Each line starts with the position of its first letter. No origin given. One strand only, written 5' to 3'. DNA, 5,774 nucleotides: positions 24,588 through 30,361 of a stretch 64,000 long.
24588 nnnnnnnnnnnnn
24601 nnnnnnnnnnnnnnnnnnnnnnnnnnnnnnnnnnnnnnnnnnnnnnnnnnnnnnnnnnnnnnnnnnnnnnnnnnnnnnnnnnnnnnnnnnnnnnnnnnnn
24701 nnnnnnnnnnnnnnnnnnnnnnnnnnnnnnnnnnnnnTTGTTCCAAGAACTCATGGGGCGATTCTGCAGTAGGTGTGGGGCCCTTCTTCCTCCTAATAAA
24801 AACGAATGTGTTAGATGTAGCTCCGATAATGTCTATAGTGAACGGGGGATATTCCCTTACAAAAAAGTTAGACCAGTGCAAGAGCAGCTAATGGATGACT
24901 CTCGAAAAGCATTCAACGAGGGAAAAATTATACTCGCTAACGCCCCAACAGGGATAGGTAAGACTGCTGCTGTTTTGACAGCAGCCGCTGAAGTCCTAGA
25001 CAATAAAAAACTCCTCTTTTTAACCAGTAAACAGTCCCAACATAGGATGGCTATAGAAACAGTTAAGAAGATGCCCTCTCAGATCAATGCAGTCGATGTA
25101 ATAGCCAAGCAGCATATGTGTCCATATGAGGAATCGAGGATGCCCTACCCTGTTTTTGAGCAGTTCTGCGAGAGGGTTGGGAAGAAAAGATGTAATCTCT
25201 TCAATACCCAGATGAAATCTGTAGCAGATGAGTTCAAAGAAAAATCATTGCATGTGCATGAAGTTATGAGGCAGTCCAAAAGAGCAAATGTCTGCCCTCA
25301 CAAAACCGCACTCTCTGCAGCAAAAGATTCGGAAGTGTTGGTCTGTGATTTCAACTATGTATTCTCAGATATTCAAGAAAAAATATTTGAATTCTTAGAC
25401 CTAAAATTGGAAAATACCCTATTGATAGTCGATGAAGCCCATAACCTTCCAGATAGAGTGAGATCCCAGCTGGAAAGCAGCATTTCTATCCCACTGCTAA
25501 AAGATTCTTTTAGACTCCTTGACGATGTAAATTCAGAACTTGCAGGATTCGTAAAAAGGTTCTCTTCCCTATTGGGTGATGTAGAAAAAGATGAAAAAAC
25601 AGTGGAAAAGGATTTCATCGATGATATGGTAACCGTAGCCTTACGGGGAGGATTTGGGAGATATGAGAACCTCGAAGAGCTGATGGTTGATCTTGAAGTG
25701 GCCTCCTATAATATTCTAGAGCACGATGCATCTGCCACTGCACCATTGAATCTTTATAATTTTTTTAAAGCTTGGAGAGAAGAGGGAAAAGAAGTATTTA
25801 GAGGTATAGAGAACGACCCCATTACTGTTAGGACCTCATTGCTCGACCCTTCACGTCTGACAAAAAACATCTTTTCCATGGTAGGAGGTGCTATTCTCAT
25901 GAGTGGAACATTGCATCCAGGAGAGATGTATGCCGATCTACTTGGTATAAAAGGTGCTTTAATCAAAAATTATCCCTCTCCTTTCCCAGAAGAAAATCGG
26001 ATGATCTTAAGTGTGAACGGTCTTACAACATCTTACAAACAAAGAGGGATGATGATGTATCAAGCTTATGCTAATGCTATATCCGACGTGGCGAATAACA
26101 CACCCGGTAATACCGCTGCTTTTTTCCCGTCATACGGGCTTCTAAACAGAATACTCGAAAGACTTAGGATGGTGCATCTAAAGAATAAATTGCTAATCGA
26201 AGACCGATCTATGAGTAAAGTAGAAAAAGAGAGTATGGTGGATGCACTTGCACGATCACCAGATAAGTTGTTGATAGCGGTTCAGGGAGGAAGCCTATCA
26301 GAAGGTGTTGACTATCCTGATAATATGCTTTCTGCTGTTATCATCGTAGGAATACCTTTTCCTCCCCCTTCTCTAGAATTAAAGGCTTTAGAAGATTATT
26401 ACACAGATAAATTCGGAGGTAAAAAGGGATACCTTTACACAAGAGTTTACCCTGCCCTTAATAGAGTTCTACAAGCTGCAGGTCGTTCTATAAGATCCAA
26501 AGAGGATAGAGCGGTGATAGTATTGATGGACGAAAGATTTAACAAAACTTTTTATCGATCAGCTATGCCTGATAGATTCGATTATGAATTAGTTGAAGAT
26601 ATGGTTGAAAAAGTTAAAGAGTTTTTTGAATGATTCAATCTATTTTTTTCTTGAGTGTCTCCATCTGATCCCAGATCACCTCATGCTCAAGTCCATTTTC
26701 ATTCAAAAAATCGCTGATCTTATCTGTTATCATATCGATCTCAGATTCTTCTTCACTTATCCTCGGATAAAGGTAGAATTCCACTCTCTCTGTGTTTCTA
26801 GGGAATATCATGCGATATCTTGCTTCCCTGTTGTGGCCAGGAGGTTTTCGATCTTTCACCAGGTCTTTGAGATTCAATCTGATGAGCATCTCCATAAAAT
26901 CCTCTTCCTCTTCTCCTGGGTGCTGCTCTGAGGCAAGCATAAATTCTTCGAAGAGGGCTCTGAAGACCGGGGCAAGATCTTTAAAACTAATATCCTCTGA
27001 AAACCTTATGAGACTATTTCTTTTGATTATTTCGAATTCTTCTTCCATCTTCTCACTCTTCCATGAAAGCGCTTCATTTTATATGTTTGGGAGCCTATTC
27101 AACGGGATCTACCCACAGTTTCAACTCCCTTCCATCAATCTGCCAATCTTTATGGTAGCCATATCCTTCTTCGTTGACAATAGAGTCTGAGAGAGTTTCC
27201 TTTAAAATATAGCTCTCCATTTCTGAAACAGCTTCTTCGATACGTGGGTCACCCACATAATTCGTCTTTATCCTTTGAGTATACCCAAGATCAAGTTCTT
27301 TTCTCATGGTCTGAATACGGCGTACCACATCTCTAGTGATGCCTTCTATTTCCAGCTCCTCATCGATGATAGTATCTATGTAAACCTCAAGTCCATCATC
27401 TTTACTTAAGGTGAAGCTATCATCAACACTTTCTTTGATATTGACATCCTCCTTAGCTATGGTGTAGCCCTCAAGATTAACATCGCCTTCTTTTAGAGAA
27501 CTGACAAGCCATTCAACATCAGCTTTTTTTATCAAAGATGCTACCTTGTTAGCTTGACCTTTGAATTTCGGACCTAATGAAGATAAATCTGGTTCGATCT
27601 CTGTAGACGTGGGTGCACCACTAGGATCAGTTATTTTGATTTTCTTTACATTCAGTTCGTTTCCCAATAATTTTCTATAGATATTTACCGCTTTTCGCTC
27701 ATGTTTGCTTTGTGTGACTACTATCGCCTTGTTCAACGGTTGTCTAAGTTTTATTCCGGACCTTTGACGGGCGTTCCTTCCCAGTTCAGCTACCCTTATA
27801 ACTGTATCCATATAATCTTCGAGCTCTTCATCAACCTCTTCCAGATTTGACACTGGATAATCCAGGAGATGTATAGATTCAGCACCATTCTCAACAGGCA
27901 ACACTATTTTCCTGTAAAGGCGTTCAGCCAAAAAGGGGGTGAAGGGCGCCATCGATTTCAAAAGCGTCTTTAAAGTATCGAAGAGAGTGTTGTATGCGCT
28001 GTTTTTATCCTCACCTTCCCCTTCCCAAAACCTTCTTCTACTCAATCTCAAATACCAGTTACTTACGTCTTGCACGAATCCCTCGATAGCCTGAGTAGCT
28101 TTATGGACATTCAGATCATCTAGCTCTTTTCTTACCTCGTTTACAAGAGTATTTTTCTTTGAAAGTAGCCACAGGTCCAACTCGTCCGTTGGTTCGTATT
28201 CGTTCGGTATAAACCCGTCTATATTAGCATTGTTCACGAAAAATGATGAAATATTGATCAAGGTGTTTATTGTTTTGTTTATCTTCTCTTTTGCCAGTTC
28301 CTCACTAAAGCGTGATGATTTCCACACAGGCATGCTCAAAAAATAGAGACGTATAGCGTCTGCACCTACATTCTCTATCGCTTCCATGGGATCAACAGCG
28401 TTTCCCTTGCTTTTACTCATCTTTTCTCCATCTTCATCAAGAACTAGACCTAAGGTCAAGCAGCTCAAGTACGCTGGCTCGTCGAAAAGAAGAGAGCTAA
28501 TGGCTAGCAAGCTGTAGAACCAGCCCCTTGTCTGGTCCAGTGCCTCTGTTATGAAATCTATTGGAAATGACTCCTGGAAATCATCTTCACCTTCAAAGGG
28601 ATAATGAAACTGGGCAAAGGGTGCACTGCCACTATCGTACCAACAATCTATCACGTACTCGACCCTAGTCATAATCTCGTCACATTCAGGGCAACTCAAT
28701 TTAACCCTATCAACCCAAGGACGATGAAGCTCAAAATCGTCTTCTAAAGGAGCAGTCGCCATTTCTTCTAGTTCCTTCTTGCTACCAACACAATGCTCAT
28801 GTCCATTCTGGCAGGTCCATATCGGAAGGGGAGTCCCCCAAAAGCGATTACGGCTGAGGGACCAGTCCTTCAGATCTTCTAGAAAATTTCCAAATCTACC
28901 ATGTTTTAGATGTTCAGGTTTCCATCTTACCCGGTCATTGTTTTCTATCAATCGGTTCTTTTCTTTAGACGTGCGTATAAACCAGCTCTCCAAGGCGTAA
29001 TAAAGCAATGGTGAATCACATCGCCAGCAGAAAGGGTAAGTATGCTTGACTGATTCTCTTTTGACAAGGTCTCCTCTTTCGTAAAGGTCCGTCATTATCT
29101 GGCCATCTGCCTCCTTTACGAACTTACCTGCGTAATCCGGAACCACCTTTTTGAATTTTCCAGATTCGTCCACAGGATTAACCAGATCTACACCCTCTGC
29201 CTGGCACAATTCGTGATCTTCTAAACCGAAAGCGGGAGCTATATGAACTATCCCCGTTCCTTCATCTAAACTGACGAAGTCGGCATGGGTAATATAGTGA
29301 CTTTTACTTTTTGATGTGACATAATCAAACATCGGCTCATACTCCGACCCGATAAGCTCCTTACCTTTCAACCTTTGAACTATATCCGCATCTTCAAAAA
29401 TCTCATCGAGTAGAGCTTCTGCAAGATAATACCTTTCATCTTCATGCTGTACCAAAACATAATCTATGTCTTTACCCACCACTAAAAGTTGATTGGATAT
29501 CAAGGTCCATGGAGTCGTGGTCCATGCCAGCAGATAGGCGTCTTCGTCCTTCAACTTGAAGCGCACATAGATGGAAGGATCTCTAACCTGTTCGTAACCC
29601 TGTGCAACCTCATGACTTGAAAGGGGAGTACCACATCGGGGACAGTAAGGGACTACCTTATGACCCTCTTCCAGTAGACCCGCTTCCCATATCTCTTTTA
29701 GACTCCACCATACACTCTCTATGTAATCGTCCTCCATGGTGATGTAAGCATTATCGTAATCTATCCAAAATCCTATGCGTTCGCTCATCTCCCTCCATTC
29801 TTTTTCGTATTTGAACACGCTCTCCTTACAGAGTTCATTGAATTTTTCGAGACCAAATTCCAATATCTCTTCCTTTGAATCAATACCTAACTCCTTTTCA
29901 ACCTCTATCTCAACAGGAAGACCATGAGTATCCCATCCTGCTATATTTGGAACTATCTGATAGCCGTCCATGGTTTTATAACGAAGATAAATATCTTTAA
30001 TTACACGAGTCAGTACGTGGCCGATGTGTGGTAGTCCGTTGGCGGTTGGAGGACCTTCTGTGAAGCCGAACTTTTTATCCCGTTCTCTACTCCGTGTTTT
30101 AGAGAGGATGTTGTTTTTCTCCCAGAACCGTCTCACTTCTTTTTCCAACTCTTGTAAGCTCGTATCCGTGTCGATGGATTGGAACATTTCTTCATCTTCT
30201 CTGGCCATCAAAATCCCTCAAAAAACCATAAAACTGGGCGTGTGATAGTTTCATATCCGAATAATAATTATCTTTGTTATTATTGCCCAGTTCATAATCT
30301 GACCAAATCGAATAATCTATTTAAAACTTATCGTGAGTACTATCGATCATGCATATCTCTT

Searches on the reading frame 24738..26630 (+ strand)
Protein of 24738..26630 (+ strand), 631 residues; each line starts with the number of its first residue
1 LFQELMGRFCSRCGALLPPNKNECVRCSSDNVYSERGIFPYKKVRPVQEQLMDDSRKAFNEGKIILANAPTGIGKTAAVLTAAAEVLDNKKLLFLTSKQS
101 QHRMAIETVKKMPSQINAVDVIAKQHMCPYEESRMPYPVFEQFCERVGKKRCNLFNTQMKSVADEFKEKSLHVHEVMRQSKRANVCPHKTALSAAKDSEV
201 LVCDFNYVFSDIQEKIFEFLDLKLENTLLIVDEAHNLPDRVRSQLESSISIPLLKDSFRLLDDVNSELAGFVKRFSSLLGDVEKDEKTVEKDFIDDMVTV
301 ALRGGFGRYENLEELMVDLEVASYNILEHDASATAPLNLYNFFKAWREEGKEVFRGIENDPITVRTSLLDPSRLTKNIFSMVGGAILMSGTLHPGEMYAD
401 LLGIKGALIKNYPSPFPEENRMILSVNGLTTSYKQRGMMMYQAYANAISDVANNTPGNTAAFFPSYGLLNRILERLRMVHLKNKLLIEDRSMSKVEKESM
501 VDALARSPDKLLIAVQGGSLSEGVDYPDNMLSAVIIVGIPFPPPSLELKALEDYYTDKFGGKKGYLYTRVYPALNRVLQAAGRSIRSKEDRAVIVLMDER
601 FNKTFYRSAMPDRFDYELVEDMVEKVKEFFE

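Call 51: search_protein_families(library=ncbifam, proteins=[window:24738-26630:+])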
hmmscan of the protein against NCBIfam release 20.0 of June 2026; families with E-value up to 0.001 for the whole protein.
window:24738-26630:+ (631 aa): 8 families
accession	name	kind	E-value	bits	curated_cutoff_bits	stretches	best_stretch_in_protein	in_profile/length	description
TIGR00604.1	rad3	subfamily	5.4e-63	213.7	246.95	2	348-612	408-687/706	DNA repair helicase (rad3)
NF053712.1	repair_DEAH_YoaA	equivalog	8.4e-33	114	680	1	181-630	173-629/630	DNA repair helicase YoaA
NF008729.0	PRK11747.1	equivalog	2.7e-30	105.5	598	2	372-607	452-687/703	ATP-dependent DNA helicase DinG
TIGR01407.1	dinG_rel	hypoth_equivalog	1.3e-28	99.7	547.7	1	372-619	624-872/889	putative DnaQ family exonuclease/DinG family helicase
NF005981.0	PRK08074.1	equivalog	2.3e-26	92.1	789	1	373-608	664-902/931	ATP-dependent DNA helicase DinG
TIGR03117.2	cas_csf4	equivalog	1.2e-09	37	400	1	42-90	127-175/800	type IV CRISPR-associated DEAD/DEAH-box helicase Csf4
NF005569.0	PRK07246.1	equivalog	2.3e-09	36.2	794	1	517-612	701-795/820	bifunctional DnaQ family exonuclease/ATP-dependent helicase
TIGR01587.1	cas3_core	equivalog_domain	0.00082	18.6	102.45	0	66-245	3-144/358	CRISPR-associated helicase Cas3'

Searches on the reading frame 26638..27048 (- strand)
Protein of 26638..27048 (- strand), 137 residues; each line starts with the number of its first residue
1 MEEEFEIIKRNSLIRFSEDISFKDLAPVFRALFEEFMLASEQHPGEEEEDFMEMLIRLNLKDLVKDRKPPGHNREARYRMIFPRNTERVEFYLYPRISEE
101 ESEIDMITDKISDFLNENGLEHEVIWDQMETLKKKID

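Call 35: find_encoding_contigs(protein=window:26638-27048:-, flank=10000, max_places=4)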
Protein window:26638-27048:- (137 aa): 2 contigs read that carry it; 1 place shown.
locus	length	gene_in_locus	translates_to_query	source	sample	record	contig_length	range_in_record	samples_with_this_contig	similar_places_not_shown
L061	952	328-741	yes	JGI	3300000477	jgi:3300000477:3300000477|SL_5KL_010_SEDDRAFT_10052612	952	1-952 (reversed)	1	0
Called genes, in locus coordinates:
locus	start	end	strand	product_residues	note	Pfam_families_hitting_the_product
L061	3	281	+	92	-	?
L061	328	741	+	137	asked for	-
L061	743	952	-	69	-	?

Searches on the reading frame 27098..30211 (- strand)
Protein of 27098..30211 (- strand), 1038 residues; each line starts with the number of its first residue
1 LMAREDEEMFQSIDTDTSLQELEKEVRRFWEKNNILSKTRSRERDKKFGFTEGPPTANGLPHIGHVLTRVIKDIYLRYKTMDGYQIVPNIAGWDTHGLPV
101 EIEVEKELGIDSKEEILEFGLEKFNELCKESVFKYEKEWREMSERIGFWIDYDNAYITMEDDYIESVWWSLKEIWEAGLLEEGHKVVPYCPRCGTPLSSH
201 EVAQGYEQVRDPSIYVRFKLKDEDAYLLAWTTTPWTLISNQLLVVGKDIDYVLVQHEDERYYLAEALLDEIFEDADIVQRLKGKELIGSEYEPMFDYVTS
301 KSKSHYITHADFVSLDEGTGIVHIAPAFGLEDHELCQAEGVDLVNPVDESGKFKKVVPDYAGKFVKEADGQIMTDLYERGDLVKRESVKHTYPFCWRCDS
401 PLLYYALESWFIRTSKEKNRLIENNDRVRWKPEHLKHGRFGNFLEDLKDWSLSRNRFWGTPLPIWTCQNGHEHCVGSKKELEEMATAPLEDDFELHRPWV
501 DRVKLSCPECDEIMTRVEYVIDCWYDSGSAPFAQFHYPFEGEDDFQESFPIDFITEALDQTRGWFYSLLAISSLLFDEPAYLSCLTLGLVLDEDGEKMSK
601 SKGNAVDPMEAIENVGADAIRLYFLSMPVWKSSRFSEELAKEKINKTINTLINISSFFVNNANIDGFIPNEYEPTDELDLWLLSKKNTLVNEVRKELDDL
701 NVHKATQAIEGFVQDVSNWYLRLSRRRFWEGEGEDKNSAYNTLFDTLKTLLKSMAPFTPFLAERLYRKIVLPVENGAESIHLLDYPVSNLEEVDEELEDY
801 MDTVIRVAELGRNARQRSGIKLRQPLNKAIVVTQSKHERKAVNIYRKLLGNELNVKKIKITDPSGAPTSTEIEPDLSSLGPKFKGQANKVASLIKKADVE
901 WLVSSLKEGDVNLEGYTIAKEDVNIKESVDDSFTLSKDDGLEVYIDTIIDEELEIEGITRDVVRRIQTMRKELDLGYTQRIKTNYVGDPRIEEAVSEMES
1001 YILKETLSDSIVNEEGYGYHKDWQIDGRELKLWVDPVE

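Call 51: search_protein_families(library=ncbifam, proteins=[window:27098-30211:-])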
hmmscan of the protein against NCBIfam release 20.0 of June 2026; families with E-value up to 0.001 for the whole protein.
window:27098-30211:- (1038 aa): 17 families
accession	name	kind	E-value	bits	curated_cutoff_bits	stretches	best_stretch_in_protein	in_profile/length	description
TIGR00392.1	ileS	equivalog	3.5e-275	915.4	621.4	1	15-842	4-860/861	isoleucine--tRNA ligase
NF000257.1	MupA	exception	3.6e-269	895.7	1900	1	23-987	9-974/1024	mupirocin-resistant isoleucine--tRNA ligase MupA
NF000258.1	MupB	exception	2.3e-262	873.2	1900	1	23-983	9-977/1033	mupirocin-resistant isoleucine--tRNA ligase MupB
TIGR00422.1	valS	equivalog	2e-133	446.3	612.1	2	312-926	261-856/863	valine--tRNA ligase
NF009687.0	PRK13208.1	equivalog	3.5e-130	435.6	738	2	307-864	255-792/801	valine--tRNA ligase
NF004349.1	PRK05729.1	equivalog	8e-109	365.1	704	2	307-862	250-771/860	valine--tRNA ligase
NF040702.1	ileS_w_GNAT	exception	1.4e-102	344.1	1999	2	273-767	465-954/1100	isoleucine--tRNA ligase, N-acetyltransferase domain-containing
NF011492.0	PRK14900.1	equivalog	7.5e-81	272.4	1783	1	20-868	16-804/1044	valine--tRNA ligase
NF000540.1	alt_ValS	exception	1.2e-71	241.8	900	2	355-845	332-813/827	valine--tRNA ligase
NF008957.0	PRK12300.1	subfamily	8.9e-68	229.1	677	3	17-329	4-318/946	leucine--tRNA ligase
TIGR00395.1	leuS_arch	equivalog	1.3e-63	215.3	648.5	3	21-332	2-315/938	leucine--tRNA ligase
TIGR00396.1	leuS_bact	equivalog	7.1e-38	130.3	548.4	3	19-205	3-172/843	leucine--tRNA ligase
TIGR00398.1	metG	equivalog_domain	1e-32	113.6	336.35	2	590-774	321-506/530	methionine--tRNA ligase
NF008900.0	PRK12267.1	equivalog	9.5e-25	87.1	598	2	519-763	223-467/648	methionine--tRNA ligase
NF001100.0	PRK00133.1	equivalog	3.6e-23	82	587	2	50-116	9-73/676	methionine--tRNA ligase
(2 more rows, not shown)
